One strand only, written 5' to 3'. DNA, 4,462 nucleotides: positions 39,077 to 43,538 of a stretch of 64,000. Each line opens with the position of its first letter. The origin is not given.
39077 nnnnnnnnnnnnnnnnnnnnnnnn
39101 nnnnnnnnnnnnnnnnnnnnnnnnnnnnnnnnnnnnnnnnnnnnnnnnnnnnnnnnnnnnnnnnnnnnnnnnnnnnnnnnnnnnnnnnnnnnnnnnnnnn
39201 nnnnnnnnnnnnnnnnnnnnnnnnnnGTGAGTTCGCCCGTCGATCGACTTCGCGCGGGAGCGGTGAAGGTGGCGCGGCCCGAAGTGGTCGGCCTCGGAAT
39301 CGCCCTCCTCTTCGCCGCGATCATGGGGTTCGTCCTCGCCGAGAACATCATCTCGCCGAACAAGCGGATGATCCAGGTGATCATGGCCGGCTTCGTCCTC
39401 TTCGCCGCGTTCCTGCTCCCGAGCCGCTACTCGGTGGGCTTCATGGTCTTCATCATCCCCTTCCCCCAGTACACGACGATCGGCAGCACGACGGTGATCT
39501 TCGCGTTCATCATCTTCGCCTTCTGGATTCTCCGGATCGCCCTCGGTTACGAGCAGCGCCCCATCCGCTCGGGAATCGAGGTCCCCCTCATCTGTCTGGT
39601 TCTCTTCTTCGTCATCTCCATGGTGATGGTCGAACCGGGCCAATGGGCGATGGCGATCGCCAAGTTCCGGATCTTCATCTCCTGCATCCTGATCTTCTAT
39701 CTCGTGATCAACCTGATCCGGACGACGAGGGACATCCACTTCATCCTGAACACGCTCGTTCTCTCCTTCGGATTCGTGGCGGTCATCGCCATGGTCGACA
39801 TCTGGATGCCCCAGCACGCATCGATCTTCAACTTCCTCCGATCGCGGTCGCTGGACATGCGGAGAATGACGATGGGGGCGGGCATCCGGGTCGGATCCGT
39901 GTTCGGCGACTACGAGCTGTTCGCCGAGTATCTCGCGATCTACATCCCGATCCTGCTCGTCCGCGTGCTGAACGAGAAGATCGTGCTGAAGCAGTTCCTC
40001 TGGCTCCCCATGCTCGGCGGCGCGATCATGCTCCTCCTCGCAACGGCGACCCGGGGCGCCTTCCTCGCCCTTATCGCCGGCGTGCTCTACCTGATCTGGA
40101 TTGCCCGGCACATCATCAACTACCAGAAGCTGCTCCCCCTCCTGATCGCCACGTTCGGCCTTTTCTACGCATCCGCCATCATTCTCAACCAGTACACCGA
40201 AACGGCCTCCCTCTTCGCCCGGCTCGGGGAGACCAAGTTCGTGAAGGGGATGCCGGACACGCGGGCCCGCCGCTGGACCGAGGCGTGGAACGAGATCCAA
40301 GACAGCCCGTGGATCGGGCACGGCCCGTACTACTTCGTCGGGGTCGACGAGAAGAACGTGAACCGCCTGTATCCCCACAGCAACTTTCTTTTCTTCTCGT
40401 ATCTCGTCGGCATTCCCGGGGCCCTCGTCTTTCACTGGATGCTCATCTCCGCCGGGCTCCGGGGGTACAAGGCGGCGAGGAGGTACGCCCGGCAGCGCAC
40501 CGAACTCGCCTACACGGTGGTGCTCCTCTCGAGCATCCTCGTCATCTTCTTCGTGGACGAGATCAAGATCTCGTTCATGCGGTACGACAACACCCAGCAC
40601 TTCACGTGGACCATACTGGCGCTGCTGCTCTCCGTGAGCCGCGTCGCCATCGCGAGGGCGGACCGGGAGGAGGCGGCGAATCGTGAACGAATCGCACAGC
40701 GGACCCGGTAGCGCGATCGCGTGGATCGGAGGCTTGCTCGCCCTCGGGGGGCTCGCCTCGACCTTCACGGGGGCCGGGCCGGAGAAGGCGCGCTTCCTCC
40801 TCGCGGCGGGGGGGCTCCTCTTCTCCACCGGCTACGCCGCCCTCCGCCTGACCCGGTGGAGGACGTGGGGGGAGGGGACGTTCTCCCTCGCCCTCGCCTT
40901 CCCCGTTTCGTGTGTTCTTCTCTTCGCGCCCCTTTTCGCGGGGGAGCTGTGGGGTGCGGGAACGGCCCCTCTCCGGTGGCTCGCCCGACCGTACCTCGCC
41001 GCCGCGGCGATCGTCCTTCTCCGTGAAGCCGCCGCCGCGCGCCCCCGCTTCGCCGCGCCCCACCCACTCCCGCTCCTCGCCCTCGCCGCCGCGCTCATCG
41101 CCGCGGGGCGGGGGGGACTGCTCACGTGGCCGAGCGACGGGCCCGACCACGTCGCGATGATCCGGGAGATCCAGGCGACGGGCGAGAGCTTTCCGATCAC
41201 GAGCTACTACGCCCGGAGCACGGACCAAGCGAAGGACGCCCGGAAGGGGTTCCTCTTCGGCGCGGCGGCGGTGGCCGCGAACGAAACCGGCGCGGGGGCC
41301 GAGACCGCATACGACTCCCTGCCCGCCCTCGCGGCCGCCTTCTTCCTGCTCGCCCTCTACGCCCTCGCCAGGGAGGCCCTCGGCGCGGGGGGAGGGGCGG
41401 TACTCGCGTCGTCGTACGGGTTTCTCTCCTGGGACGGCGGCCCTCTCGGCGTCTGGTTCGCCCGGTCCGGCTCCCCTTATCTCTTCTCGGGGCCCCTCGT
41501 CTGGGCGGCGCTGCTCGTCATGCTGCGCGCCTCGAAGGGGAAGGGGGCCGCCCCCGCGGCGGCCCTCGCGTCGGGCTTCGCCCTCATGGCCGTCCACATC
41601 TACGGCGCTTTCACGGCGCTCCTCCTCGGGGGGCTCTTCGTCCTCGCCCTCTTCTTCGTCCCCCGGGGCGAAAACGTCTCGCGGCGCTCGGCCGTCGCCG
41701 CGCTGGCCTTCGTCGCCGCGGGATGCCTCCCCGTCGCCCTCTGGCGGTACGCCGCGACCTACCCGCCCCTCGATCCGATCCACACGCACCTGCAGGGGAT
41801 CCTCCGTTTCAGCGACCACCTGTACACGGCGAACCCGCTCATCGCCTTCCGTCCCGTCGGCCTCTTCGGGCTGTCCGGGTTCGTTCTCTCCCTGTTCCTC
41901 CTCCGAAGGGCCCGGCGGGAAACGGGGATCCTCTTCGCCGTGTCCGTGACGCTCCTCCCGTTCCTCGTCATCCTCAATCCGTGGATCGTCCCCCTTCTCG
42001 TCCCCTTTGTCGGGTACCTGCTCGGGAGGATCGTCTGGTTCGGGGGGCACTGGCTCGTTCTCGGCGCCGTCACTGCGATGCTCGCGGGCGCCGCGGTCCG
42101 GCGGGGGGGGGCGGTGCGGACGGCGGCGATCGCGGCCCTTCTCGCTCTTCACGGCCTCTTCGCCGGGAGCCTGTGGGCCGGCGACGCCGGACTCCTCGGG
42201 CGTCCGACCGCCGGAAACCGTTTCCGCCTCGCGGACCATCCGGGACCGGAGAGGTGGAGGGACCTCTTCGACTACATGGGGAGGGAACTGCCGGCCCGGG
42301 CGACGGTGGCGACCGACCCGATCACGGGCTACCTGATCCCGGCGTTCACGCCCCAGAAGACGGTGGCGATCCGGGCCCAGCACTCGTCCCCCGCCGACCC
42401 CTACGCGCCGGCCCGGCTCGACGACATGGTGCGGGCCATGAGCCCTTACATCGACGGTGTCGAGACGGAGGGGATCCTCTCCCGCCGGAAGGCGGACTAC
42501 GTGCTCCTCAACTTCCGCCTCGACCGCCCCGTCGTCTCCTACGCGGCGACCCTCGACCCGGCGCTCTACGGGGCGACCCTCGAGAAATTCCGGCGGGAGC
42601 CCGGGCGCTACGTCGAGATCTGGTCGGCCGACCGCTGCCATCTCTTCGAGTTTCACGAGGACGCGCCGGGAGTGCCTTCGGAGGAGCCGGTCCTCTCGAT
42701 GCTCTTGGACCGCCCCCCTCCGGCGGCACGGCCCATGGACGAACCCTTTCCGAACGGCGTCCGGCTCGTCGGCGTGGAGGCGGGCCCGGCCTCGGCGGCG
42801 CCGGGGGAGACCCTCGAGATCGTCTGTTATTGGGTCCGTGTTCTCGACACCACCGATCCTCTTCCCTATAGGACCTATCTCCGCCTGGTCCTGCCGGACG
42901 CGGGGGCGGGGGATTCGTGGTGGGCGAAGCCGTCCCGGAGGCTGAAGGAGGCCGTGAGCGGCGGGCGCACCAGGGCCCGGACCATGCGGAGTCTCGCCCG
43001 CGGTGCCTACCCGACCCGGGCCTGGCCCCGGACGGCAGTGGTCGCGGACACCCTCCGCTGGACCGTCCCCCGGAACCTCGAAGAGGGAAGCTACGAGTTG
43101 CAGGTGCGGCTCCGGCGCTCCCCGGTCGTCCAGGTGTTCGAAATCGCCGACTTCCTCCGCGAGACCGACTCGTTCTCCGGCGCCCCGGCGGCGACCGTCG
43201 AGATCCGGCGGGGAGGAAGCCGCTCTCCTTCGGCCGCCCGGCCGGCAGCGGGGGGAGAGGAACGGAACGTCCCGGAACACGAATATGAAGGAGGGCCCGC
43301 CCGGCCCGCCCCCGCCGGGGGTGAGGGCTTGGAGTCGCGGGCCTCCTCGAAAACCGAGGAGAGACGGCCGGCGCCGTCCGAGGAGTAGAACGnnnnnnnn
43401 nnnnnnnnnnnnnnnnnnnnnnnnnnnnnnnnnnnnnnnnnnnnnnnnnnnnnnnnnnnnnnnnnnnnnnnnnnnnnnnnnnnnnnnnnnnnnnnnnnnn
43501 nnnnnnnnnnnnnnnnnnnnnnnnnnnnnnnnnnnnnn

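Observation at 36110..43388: Two large paralogous GT-C-like membrane proteins bracket the Wzy polymerase and follow a polyprenyl-phosphate GT2: candidate periplasmic polysaccharide-decoration module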

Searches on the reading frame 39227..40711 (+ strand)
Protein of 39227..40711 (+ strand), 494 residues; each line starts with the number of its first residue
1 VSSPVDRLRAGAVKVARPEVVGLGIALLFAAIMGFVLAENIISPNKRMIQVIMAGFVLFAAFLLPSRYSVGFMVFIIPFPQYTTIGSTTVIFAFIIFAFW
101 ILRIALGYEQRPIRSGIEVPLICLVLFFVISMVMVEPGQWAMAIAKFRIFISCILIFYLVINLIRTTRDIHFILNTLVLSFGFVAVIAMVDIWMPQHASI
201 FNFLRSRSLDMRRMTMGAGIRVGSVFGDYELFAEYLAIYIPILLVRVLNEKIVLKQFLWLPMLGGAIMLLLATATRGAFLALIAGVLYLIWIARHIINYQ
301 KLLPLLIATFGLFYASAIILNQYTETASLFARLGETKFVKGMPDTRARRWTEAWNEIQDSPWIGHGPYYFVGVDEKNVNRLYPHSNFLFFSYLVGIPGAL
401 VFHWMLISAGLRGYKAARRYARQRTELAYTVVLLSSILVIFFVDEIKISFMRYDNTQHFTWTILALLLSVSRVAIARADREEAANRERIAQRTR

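Call 6: search_protein_families(library=pfam, proteins=[window:39227-40711:+], max_evalue=0.01)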
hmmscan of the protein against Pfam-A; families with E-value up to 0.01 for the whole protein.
window:39227-40711:+ (494 aa): 1 family
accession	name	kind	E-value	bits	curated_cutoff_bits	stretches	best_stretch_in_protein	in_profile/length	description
PF04932.20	Wzy_C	-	3.5e-13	50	31.7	1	266-402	6-148/149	O-Antigen ligase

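Call 11: search_protein_families(library=ncbifam, proteins=[window:39227-40711:+], max_evalue=0.01)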
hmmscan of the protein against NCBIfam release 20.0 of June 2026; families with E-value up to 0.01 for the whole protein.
window:39227-40711:+ (494 aa): 1 family
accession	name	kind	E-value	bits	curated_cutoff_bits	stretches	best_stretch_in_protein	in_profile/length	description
TIGR00947.1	2A73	equivalog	1.4e-10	40.8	366.4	1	69-467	20-419/425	IctB family putative bicarbonate transporter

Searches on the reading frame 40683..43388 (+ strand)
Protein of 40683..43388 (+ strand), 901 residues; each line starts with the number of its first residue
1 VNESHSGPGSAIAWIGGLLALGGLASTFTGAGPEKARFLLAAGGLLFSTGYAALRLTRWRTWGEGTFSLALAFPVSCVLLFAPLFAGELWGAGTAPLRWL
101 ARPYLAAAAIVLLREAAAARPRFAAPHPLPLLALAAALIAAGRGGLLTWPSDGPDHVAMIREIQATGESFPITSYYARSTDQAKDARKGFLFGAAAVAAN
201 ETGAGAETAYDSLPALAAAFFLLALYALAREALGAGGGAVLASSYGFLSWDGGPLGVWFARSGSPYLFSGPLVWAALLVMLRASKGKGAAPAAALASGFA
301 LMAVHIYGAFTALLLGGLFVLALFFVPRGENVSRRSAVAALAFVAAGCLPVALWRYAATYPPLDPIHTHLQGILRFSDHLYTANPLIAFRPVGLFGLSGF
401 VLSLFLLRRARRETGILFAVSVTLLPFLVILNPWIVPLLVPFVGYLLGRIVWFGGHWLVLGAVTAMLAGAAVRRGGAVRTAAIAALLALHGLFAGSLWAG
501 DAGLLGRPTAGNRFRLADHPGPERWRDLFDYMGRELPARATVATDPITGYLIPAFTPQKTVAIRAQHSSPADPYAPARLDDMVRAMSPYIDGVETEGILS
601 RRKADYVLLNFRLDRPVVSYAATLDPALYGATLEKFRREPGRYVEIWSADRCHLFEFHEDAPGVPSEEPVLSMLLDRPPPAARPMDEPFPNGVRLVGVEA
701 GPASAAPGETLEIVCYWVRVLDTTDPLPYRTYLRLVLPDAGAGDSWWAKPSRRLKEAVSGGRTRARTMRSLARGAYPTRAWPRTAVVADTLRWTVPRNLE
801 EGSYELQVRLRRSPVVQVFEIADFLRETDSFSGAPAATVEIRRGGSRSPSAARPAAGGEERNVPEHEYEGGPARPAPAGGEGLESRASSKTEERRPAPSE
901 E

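Call 6: search_protein_families(library=pfam, proteins=[window:40683-43388:+], max_evalue=0.01)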
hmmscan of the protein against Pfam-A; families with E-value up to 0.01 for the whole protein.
window:40683-43388:+ (901 aa): 0 families

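Call 11: search_protein_families(library=ncbifam, proteins=[window:40683-43388:+], max_evalue=0.01)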
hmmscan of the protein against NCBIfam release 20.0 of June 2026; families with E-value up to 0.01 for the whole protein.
window:40683-43388:+ (901 aa): 0 families

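Call 13: search_solved_structures(query=window:40683-43385:+, max_evalue=10)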
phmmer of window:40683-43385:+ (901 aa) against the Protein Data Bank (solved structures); distinct sequences matched with E-value up to 10: 0.

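Call 15: find_homologous_proteins(query=window:40683-43385:+)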
Query window:40683-43385:+ (901 aa): 10 proteins with E <= 0.001 among 8000 candidates.
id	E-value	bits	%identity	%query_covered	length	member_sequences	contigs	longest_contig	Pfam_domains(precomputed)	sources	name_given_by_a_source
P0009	0.0e+0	2000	100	100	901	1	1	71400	-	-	-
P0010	0.0e+0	1487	79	99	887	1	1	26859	-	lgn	-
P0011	3.1e-270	917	54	93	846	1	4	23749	-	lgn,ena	-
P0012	2.6e-263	894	53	94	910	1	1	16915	-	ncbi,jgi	jgi:hypothetical protein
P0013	2.7e-262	891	53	94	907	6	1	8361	-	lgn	-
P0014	1.3e-256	872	54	93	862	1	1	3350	-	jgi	jgi:hypothetical protein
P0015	2.9e-254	865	54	91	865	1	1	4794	-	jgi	jgi:hypothetical protein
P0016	3.4e-246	838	51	90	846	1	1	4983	-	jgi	jgi:hypothetical protein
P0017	2.8e-240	818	49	92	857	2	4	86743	-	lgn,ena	-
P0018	5.4e-234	797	48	97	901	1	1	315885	-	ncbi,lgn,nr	ncbi:MAG: hypothetical protein JW958_06800 [Candidatus Eisenbacteria bacterium]|nr:hypothetical prot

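Call 23: find_encoding_contigs(protein=P0018, flank=10000, max_places=2)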
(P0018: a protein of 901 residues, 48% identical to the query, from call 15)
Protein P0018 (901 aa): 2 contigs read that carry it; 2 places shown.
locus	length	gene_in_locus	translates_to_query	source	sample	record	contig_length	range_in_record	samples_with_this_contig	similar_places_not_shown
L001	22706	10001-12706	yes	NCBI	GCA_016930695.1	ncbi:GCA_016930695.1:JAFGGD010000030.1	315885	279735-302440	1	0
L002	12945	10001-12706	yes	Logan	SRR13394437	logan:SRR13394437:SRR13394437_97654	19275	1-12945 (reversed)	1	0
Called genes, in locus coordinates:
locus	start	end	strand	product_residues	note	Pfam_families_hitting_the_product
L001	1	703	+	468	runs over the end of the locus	-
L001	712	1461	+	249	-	-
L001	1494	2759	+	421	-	-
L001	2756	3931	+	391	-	PF01663:Phosphodiest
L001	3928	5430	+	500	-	PF01943:Polysacc_synt, PF13440:Polysacc_synt_3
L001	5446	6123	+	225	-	PF00535:Glycos_transf_2, PF13641:Glyco_tranf_2_3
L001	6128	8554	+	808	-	PF20176:DUF6541 (faint)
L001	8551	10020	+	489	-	PF04932:Wzy_C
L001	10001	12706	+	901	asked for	-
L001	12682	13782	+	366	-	PF00155:Aminotran_1_2, PF01053:Cys_Met_Meta_PP (weak), PF01041:DegT_DnrJ_EryC1, PF01212:Beta_elim_lyase (faint), PF00266:Aminotran_5 (weak)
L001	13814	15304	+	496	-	PF13727:CoA_binding_3, PF01408:GFO_IDH_MocA (weak), PF02629:CoA_binding (faint), PF02397:Bac_transf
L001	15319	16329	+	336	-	PF01408:GFO_IDH_MocA, PF02894:GFO_IDH_MocA_C, PF22725:GFO_IDH_MocA_C3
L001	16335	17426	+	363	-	PF20706:GT4-conflict, PF13439:Glyco_transf_4, PF13579:Glyco_trans_4_4, PF00534:Glycos_transf_1, PF13692:Glyco_trans_1_4, PF13524:Glyco_trans_1_2 (weak)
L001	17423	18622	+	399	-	PF13439:Glyco_transf_4, PF13579:Glyco_trans_4_4, PF13692:Glyco_trans_1_4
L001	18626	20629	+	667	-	PF01663:Phosphodiest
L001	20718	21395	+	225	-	PF05036:SPOR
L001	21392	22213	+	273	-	PF00535:Glycos_transf_2, PF13641:Glyco_tranf_2_3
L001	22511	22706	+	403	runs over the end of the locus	PF00132:Hexapep (faint)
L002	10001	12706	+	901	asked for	-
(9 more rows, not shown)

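Call 79: predict_structure(alignment_id=A3)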
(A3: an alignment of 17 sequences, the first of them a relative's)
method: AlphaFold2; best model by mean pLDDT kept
length: 901 residues; sequences in the alignment: 17
mean_pLDDT: 82.4   pTM: 0.84
mean pLDDT of the five models: 82.4, 81.8, 81.5, 80.5, 80.1
residues with pLDDT >= 90: 474; 70-90: 273; 50-70: 66; < 50: 88
segments of 3 or more residues with pLDDT < 50: 1-8, 505-522, 845-901
pLDDT, mean of each block of 10 residues (from residue 1): 42 90 95 95 97 80 74 96 95 96 98 86 64 89 79 88 91 68 72 97 95 94 94 88 86 65 91 96 83 95 93 96 80 91 97 81 58 88 87 87 93 94 94 91 82 91 93 86 94 82 46 38 74 94 90 91 79 81 93 95 94 77 85 94 90 92 86 93 91 92 93 95 75 85 76 89 90 86 91 93 94 82 86 92 55 29 24 28 25 23 24
secondary structure, 60 per line:
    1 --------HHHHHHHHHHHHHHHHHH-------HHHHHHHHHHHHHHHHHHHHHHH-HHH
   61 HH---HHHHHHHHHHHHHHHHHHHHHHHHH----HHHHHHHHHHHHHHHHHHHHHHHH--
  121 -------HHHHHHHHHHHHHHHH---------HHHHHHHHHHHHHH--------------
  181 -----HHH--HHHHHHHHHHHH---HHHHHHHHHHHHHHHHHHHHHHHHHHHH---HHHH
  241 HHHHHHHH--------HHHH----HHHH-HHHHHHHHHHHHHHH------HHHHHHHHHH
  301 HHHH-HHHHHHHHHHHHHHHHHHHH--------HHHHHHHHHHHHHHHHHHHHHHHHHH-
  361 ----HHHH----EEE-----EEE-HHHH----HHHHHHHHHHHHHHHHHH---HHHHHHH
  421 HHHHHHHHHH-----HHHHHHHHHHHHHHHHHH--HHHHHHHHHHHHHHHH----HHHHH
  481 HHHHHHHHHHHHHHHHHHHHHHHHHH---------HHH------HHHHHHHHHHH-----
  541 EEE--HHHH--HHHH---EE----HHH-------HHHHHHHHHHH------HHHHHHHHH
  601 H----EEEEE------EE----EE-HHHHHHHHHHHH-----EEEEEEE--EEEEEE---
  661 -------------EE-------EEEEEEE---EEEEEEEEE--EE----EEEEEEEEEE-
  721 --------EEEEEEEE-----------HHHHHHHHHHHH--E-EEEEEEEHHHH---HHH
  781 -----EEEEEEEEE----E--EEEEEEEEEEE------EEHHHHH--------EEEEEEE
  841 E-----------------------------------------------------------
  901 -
elements in order (helices of 4 or more, strands of 3 or more residues): H9-26 H34-56 H58-62 H66-90 H95-118 H128-143 H153-166 H191-202 H206-233 H237-248 H257-260 H265-268 H270-284 H291-304 H306-325 H334-359 H365-368 E373-375 E381-383 H385-388 H393-410 H414-430 H436-453 H456-471 H476-506 H525-535 E541-543 H546-549 H552-555 H575-585 H592-601 E606-610 H626-637 E643-649 E652-657 E683-689 E693-701 E710-719 E729-736 H748-759 E764-770 H771-774 E786-794 E802-812 H821-825 E834-841

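Call 81: fold_search(model_id=the predicted structure, library=pdb)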
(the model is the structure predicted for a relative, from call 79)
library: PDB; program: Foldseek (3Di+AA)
matches with E <= 10: 664; with E <= 0.001: 25
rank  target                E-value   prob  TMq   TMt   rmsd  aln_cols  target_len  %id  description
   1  8age_A                6.6e-09  1.00  0.40  0.53   9.8       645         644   12  Structure of yeast oligosaccharylransferase complex with acceptor peptide bound (released 2022-12-07)
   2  5gmy_A                1.7e-08  1.00  0.35  0.36  21.0       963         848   11  Crystal structure of the Archaeoglobus fulgidus oligosaccharyltransferase (O29867_ARCFU) tethered with an acceptor pep (released 2017-02-01)
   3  7oci_F                3.7e-08  1.00  0.38  0.52  10.4       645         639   12  Cryo-EM structure of yeast Ost6p containing oligosaccharyltransferase complex (released 2022-02-16)
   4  8if8_C                7.1e-08  1.00  0.37  0.53  13.7       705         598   16  Arabinosyltransferase AftA (released 2023-05-31)
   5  7e9s_A                1.0e-07  1.00  0.38  0.39  17.7      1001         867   11  Archaeal oligosaccharyltransferase AglB from Archaeoglobus fulgidus in complex with an inhibitory peptide and a dolich (released 2021-09-08)
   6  3wak                  1.1e-07  1.00  0.35  0.37  18.7       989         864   12  Crystal structure of the Archaeoglobus fulgidus oligosaccharyltransferase (O29867_ARCFU) in the apo form (released 2013-10-30)
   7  8agb_A                1.2e-07  1.00  0.39  0.52  10.9       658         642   12  Structure of yeast oligosaccharylransferase complex with lipid-linked oligosaccharide bound (released 2022-12-07)
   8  6ezn_F                1.9e-07  1.00  0.36  0.48  11.5       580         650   13  Cryo-EM structure of the yeast oligosaccharyltransferase (OST) complex (released 2018-01-17)
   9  9n9j_I                2.6e-07  1.00  0.38  0.47   9.3       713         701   11  Structure of a GRP94 folding intermediate engaged with a CCDC134- and FKBP11-bound secretory translocon (released 2025-11-19)
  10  6ftg_5                2.7e-07  1.00  0.37  0.50  10.8       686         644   11  Subtomogram average of OST-containing ribosome-translocon complexes from canine rough microsomal membranes (released 2018-03-21)
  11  8b6l_I                4.1e-07  1.00  0.37  0.47   9.0       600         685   11  Subtomogram average of the human Sec61-TRAP-OSTA-translocon (released 2022-12-07)
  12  8if8_B                4.5e-07  1.00  0.39  0.53  13.7       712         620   15  Arabinosyltransferase AftA (released 2023-05-31)
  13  8agc_A                6.3e-07  1.00  0.42  0.52   9.5       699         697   11  Structure of yeast oligosaccharylransferase complex with lipid-linked oligosaccharide and non-acceptor peptide bound (released 2022-12-07)
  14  7zlh_A                6.6e-07  1.00  0.35  0.46   9.9       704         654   10  Cryo-EM structure of C-mannosyltransferase CeDPY19, in apo state, bound to CMT2-Fab and anti-Fab nanobody (released 2023-01-11)
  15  7zli_A                8.2e-07  1.00  0.37  0.48   9.7       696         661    9  Cryo-EM structure of C-mannosyltransferase CeDPY19, in complex with Dol25-P-Man and bound to CMT2-Fab and anti-Fab nan (released 2023-01-11)
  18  5f15                  4.0e-06  1.00  0.36  0.55  10.2       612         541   14  Crystal Structure of ArnT from Cupriavidus metallidurans bound to Undecaprenyl phosphate (released 2016-02-17)
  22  5ezm                  3.6e-05  1.00  0.36  0.56   9.9       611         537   14  Crystal Structure of ArnT from Cupriavidus metallidurans in the apo state (released 2016-02-17)
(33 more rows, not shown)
